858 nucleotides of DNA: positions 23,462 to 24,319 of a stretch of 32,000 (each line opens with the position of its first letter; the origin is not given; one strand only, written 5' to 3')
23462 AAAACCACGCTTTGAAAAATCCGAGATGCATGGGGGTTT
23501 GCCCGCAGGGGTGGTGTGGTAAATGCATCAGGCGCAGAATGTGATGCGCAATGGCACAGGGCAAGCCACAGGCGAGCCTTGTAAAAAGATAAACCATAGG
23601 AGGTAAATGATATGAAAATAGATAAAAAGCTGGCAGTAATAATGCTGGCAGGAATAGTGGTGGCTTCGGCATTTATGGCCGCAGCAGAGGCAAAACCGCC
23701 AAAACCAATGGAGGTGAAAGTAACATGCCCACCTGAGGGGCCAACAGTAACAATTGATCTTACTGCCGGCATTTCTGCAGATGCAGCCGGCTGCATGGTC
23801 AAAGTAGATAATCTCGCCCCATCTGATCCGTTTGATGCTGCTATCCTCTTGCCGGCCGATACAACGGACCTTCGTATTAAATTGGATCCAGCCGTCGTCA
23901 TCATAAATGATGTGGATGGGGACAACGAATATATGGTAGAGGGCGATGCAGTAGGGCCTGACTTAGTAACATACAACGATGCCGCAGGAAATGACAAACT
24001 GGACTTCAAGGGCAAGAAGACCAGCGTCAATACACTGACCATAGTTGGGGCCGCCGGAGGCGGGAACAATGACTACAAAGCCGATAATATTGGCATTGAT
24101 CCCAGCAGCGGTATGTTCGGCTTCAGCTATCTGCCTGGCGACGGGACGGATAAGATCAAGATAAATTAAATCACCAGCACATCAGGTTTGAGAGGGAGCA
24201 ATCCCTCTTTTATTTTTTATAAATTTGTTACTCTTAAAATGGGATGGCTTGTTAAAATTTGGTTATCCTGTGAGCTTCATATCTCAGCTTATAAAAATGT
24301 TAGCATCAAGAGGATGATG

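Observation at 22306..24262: Two tandem cassettes with near-identical non-coding flanks and unrelated secreted-protein cargo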

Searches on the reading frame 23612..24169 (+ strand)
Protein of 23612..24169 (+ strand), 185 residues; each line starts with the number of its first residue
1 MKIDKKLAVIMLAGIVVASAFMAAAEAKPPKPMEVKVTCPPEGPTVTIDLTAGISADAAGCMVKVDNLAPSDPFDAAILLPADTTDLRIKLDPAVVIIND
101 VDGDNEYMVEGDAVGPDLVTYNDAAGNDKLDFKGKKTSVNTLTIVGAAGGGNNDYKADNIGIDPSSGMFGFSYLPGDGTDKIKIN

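Call 12: find_encoding_contigs(protein=window:23612-24169:+, flank=10000, max_places=10)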
Protein window:23612-24169:+ (185 aa): 9 contigs read that carry it; 7 places shown.
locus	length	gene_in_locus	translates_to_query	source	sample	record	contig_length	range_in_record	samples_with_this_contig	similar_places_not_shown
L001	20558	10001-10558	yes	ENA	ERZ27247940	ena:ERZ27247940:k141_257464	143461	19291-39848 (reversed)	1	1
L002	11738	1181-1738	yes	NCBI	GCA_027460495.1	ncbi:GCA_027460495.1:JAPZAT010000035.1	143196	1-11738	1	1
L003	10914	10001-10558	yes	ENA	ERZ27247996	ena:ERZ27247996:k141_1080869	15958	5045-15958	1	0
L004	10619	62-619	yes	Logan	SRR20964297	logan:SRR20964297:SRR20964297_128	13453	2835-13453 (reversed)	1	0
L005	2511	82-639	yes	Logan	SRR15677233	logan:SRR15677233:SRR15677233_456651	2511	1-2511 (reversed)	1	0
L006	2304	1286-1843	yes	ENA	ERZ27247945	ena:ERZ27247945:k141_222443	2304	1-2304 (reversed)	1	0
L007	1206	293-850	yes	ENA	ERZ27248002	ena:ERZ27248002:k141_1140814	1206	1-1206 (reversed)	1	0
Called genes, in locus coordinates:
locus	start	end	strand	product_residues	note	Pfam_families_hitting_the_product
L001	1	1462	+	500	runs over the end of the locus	PF02310:B12-binding, PF04055:Radical_SAM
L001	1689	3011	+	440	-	PF00890:FAD_binding_2 (weak), PF01266:DAO (weak), PF01593:Amino_oxidase, PF03486:HI0933_like (faint), PF12831:FAD_oxidored (weak), PF13450:NAD_binding_8, PF13738:Pyr_redox_3 (faint)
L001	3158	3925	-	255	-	PF01061:ABC2_membrane, PF12698:ABC2_membrane_3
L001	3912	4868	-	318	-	PF00005:ABC_tran, PF13304:AAA_21, PF13732:DrrA1-3_C (faint)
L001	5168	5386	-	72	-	-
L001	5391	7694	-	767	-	-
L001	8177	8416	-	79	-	-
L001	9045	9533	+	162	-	-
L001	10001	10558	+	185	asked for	-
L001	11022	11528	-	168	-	PF01948:PyrI, PF02748:PyrI_C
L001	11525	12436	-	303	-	PF02729:OTCace_N, PF00185:OTCace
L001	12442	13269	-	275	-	PF01678:DAP_epimerase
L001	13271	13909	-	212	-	PF02457:DAC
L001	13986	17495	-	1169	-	PF02463:SMC_N, PF13175:AAA_15, PF13304:AAA_21 (faint), PF13476:AAA_23, PF13555:AAA_29 (weak), PF06470:SMC_hinge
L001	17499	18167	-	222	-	-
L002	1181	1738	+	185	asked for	-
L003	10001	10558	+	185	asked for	-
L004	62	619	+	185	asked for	-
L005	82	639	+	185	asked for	-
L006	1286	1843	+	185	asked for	-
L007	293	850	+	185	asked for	-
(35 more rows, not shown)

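Call 14: search_protein_families(library=pfam, proteins=[window:23612-24169:+], max_evalue=1)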
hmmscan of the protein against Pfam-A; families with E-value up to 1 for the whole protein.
window:23612-24169:+ (185 aa): 0 families

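Call 16: find_homologous_proteins(query=window:23612-24169:+, max_evalue=0.01)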
Query window:23612-24169:+ (185 aa): 2 proteins with E <= 0.01 among 675 candidates.
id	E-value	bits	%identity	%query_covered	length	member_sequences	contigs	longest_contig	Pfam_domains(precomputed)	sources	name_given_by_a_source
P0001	2.0e-112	391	99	100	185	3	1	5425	-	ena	-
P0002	8.3e-41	158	53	100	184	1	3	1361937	-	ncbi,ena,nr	ncbi:MAG: hypothetical protein ABOK23_10455 [Candidatus Methanoperedens sp.]|nr:hypothetical protein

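Call 18: find_encoding_contigs(protein=P0002, flank=10000, max_places=6)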
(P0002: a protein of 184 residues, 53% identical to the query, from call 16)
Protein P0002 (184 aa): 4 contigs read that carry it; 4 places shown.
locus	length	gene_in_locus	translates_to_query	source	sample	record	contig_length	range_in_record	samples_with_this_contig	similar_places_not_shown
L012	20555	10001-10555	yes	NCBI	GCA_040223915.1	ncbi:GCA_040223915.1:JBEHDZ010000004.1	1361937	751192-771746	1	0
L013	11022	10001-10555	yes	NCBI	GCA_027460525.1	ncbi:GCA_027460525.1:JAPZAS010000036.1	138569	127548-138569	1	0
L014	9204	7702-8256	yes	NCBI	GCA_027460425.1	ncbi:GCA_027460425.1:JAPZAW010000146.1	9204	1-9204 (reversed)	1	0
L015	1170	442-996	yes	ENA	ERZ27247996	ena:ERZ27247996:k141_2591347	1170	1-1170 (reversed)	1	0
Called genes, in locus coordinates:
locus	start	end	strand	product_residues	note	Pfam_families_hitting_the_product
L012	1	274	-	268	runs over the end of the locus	PF00528:BPD_transp_1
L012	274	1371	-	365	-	PF13379:NMT1_2, PF09084:NMT1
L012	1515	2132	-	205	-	PF01873:eIF-5_eIF-2B, PF01938:TRAM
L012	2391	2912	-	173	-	PF00252:Ribosomal_L16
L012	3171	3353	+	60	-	-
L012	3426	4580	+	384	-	PF00266:Aminotran_5, PF01041:DegT_DnrJ_EryC1, PF01212:Beta_elim_lyase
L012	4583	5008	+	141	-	PF01592:NifU_N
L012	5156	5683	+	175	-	PF02544:Steroid_dh (weak), PF04191:PEMT, PF04140:ICMT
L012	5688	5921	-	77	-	PF07927:HicA_toxin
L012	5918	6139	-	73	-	-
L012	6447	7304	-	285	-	PF02775:TPP_enzyme_C, PF12367:PFO_beta_C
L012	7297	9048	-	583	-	PF01558:POR, PF01855:POR_N, PF17147:PFOR_II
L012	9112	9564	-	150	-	PF03358:FMN_red (faint), PF00258:Flavodoxin_1 (weak), PF12641:Flavodoxin_3 (weak)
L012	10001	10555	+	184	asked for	-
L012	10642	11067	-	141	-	PF01751:Toprim (weak)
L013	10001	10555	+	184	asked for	-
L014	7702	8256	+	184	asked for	-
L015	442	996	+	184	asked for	-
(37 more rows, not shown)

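Call 19: find_encoding_contigs(protein=P0001, flank=10000, max_places=6)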
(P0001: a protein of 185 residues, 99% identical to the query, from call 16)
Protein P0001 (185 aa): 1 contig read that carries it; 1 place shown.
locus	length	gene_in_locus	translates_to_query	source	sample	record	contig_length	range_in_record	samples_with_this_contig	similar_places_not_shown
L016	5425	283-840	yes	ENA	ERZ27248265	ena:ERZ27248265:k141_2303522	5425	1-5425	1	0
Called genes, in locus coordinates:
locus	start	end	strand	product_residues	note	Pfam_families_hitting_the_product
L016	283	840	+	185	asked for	-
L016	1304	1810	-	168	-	PF01948:PyrI, PF02748:PyrI_C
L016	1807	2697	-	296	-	PF02729:OTCace_N, PF00185:OTCace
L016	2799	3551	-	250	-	PF01678:DAP_epimerase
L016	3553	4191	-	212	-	PF02457:DAC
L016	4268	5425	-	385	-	?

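Call 43: predict_structure(alignment_id=A4)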
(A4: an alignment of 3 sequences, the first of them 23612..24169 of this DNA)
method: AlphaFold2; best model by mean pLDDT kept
length: 185 residues; sequences in the alignment: 3
mean_pLDDT: 72.4   pTM: 0.68
mean pLDDT of the five models: 72.4, 70.1, 68.5, 50.6, 31.0
residues with pLDDT >= 90: 17; 70-90: 103; 50-70: 37; < 50: 28
segments of 3 or more residues with pLDDT < 50: 1-9, 11-28
pLDDT, mean of each block of 10 residues (from residue 1): 45 46 47 80 71 64 72 62 79 83 83 80 85 83 81 87 64 84 88
secondary structure, 60 per line:
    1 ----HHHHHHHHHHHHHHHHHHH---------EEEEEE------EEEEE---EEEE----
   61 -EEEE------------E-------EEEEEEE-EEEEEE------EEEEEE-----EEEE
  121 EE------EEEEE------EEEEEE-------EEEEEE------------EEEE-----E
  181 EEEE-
elements in order: H5-23 E33-38 E45-49 E53-56 E62-65 E86-92 E94-99 E106-111 E117-122 E129-133 E140-145 E153-158 E171-174 E180-184

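Call 47: fold_search(model_id=the predicted structure, library=pdb)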
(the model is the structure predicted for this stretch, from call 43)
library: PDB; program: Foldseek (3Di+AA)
matches with E <= 10: 19; with E <= 0.001: 0
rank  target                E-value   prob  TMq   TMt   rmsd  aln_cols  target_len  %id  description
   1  3pet_A                2.1e+00  0.16  0.24  0.21  12.7       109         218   12  Crystal structure of a putative adhesin (BF0245) from Bacteroides fragilis NCTC 9343 at 2.07 A resolution (released 2011-02-09)
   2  8hc1_C                2.3e+00  0.04  0.19  0.15  15.8       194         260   10  CryoEM structure of Helicobacter pylori UreFD/urease complex (released 2023-05-03)
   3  5sz8_B                2.8e+00  0.02  0.18  0.17  11.8       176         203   14  Truncated hemolysin A Q125A/Y134A from P. mirabilis at 1.8 Angstroms resolution crystallized in a high salt condition (released 2017-03-22)
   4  7zgv_A                3.6e+00  0.02  0.12  0.10  12.7        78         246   14  Serratia NucC bound to cA3 (released 2022-10-26)
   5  6rib_A                4.2e+00  0.02  0.12  0.19  12.1       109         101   13  Cryo-EM reconstruction of Thermus thermophilus bactofilin double helical filaments (released 2019-07-17)
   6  9rkv_M                4.2e+00  0.01  0.15  0.07  21.6       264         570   12  Agrobacterium phage 7-7-1 tail fibers (released 2025-12-10)
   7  5kkd_A                4.5e+00  0.04  0.25  0.23  10.1       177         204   13  Truncated hemolysin A Y134A from P. mirabilis at 2.1 Angstroms resolution crystallized in a high salt condition (released 2017-03-22)
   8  4opw_B                4.5e+00  0.01  0.13  0.12  15.8       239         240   11  Crystal structure of a putative adhesin (PARMER_02777) from Parabacteroides merdae ATCC 43184 at 1.75 A resolution (released 2014-04-02)
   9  6pzl                  5.0e+00  0.02  0.21  0.18  12.5       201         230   10  P. mirabilis hemolysin A mutant - Q125A (released 2020-08-05)
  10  4qrk                  5.8e+00  0.04  0.28  0.25  13.3       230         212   13  Crystal structure of a putative cell adhesion protein (CLOSPO_03726) from Clostridium sporogenes ATCC 15579 at 1.95 A re (released 2014-07-23)
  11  3lyc_B                5.8e+00  0.02  0.18  0.15  10.6       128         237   16  Crystal structure of Putative pectinase (YP_001304412.1) from Parabacteroides distasonis ATCC 8503 at 2.30 A resolutio (released 2010-03-16)
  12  3sf5_D                6.8e+00  0.01  0.13  0.11  16.4       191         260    6  Crystal Structure of Helicobacter pylori Urease Accessory Protein UreF/H complex (released 2011-11-02)
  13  1qcx                  7.2e+00  0.02  0.24  0.15  12.1       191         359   11  PECTIN LYASE B (released 1999-05-19)
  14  1rwr                  8.0e+00  0.01  0.16  0.12  14.6       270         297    9  Crystal structure of filamentous hemagglutinin secretion domain (released 2004-04-13)
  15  7jgj_A                8.4e+00  0.01  0.15  0.05  12.8       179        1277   15  IgA1 Protease in complex with neutralizing mAb (released 2020-12-09)
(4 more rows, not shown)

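Call 63: search_protein_representatives(alignment_id=A4)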
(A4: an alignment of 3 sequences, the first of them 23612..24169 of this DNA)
Query: 3 sequences, 185 profile positions. Proteins with E-value up to 0.001 (for the whole library): 20; up to 1e-10: 10; up to 1e-30: 2. The best 20 are listed.
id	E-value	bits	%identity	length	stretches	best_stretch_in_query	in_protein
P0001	1.6e-110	383.6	-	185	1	1-185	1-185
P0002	6.6e-86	303.4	-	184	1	1-185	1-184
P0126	2.0e-20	90.0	-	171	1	1-185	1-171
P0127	8.4e-19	84.7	-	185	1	1-185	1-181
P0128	1.8e-17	80.3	-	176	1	1-184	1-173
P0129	2.3e-17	80.0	-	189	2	1-163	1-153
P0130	8.5e-14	68.4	-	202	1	1-160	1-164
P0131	8.6e-14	68.3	-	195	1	7-158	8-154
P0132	2.5e-12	63.5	-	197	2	3-141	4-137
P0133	2.4e-11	60.3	-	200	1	5-185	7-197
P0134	1.4e-08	51.3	-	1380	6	74-130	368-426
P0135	4.1e-08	49.8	-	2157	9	65-147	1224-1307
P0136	2.4e-07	47.3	-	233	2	28-142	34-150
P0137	3.9e-06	43.4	-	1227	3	93-131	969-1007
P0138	4.3e-06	43.2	-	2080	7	89-146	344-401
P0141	3.8e-04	36.9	-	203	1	32-181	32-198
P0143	6.4e-04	36.2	-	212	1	60-185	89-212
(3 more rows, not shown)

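Call 65: find_encoding_contigs(protein=P0126, flank=3000, max_places=4)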
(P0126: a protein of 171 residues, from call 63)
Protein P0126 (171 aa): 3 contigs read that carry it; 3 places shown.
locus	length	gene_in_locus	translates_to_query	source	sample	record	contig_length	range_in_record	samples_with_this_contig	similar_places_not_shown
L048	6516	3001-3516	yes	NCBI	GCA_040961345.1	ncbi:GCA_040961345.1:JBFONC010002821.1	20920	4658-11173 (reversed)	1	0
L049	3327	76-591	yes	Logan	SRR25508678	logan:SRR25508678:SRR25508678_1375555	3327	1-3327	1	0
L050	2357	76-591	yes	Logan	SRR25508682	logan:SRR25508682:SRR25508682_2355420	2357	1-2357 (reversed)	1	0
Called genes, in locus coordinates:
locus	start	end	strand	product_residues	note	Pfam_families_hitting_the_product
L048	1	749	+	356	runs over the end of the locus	PF01758:SBF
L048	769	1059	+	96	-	PF02627:CMD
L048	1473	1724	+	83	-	PF14947:HTH_45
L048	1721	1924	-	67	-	PF14947:HTH_45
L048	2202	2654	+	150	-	-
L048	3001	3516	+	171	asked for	-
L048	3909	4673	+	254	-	PF02457:DAC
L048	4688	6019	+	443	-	PF06245:DUF1015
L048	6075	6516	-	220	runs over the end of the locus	PF13489:Methyltransf_23, PF13847:Methyltransf_31 (faint)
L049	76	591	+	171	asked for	-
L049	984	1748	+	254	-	PF02457:DAC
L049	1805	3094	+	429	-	PF06245:DUF1015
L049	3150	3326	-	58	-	?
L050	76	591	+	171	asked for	-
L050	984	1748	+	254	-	PF02457:DAC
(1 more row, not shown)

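Call 67: find_encoding_contigs(protein=P0128, flank=4000, max_places=10)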
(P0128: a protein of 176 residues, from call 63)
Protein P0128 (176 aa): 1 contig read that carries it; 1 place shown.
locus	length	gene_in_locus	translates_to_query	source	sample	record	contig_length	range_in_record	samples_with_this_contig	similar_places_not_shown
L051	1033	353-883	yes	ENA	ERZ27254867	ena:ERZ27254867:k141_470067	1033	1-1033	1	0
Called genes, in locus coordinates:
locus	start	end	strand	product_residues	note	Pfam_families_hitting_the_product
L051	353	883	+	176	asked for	-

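Call 72: search_protein_families(library=pfam, proteins=[L048:2202-2654:+, P0126, P0129, P0131, P0133, P0136, P0141, P0143], max_evalue=0.1)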
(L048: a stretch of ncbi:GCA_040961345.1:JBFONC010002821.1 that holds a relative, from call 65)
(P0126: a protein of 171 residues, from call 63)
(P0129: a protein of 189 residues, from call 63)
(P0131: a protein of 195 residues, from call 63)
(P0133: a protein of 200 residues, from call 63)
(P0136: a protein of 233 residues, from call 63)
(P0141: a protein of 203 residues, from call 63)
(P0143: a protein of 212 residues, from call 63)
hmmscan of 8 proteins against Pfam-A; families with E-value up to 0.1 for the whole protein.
L048:2202-2654:+ (150 aa): 0 families

P0126 (171 aa): 1 family
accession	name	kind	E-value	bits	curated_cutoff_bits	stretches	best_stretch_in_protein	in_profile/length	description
PF20525.3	DUF6740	-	0.045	12.4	27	1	19-98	362-440/532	Family of unknown function (DUF6740)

P0129 (189 aa): 1 family
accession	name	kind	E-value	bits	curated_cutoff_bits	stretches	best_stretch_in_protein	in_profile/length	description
PF01430.24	HSP33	-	0.014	15.3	21.4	1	7-102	36-125/273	Hsp33 protein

P0131 (195 aa): 2 families
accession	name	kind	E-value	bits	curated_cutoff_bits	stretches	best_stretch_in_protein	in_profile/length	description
PF13860.13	FlgD_ig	-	0.031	14.7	27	0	89-104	20-35/79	FlgD Ig-like domain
PF00071.28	Ras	-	0.091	12.8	21.6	0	80-108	34-62/162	Ras family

P0133 (200 aa): 0 families

P0136 (233 aa): 1 family
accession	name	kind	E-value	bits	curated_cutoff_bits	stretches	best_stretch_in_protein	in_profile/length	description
PF13927.12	Ig_3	-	0.03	15.3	30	1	61-130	13-72/78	Immunoglobulin domain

P0141 (203 aa): 0 families

P0143 (212 aa): 0 families

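Call 73: search_protein_families(library=ncbifam, proteins=[L048:2202-2654:+, window:23612-24169:+, P0131, P0141], max_evalue=0.1)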
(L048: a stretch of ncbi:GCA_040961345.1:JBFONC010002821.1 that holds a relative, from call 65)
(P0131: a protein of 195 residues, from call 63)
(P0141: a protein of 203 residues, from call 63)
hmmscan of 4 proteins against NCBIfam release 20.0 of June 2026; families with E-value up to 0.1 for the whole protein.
L048:2202-2654:+ (150 aa): 1 family
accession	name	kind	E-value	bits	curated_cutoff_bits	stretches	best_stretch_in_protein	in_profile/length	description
NF041523.1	post_COAP_1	domain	1.6e-17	64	40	1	35-148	2-113/115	post-COAP-1 domain-containing protein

window:23612-24169:+ (185 aa): 1 family
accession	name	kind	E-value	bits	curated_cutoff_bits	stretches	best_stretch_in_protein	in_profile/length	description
NF040942.2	hypo_ExtJ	equivalog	0.0064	16.9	52.5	1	5-66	2-59/77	selenite/tellurite reduction operon protein ExtJ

P0131 (195 aa): 1 family
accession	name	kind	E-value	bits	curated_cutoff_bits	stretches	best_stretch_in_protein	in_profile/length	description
NF041740.1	choice_anch_T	equivalog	0.037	13.2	70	1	23-97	10-89/259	choice-of-anchor T family protein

P0141 (203 aa): 0 families

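Call 101: search_solved_structures(query=A11, max_evalue=1)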
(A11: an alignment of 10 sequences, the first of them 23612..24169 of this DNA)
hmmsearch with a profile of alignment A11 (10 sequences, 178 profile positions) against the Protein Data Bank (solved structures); distinct sequences matched with E-value up to 1: 1.
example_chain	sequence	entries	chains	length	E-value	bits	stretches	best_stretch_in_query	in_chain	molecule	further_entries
5zdh_P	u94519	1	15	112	0.5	13.5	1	39-109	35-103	Type II secretion system lipoprotein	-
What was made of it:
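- Tried and rejected: PDB sequence search with the 185-family profile found nothing significant (call 101).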

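Call 103: list_cluster_members(proteins=[L048:3909-4673:+, L048:4688-6019:+, L017:1273-3024:-, L017:5298-6116:+, L021:986-1411:-])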
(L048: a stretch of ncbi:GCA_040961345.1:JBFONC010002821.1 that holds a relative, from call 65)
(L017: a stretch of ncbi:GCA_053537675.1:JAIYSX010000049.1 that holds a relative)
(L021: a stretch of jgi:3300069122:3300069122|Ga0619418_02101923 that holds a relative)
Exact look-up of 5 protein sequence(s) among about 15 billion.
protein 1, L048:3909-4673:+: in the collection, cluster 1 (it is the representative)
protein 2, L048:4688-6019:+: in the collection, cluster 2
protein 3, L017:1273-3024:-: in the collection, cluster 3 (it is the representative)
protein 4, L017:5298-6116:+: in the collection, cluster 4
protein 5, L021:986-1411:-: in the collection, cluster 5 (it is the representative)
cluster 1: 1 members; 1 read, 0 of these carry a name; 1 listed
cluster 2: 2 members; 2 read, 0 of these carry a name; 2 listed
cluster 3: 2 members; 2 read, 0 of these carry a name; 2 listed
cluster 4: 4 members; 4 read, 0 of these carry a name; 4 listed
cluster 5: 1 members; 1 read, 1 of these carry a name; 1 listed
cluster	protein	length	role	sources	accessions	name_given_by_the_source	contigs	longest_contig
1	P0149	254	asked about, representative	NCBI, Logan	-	-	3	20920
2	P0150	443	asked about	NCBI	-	-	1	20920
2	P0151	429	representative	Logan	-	-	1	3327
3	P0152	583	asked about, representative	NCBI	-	-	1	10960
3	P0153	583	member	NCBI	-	-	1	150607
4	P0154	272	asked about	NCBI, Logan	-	-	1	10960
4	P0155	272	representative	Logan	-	-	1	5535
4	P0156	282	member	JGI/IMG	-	-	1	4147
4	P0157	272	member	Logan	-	-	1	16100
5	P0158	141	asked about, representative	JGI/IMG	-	5S rRNA maturation endonuclease (ribonuclease M5)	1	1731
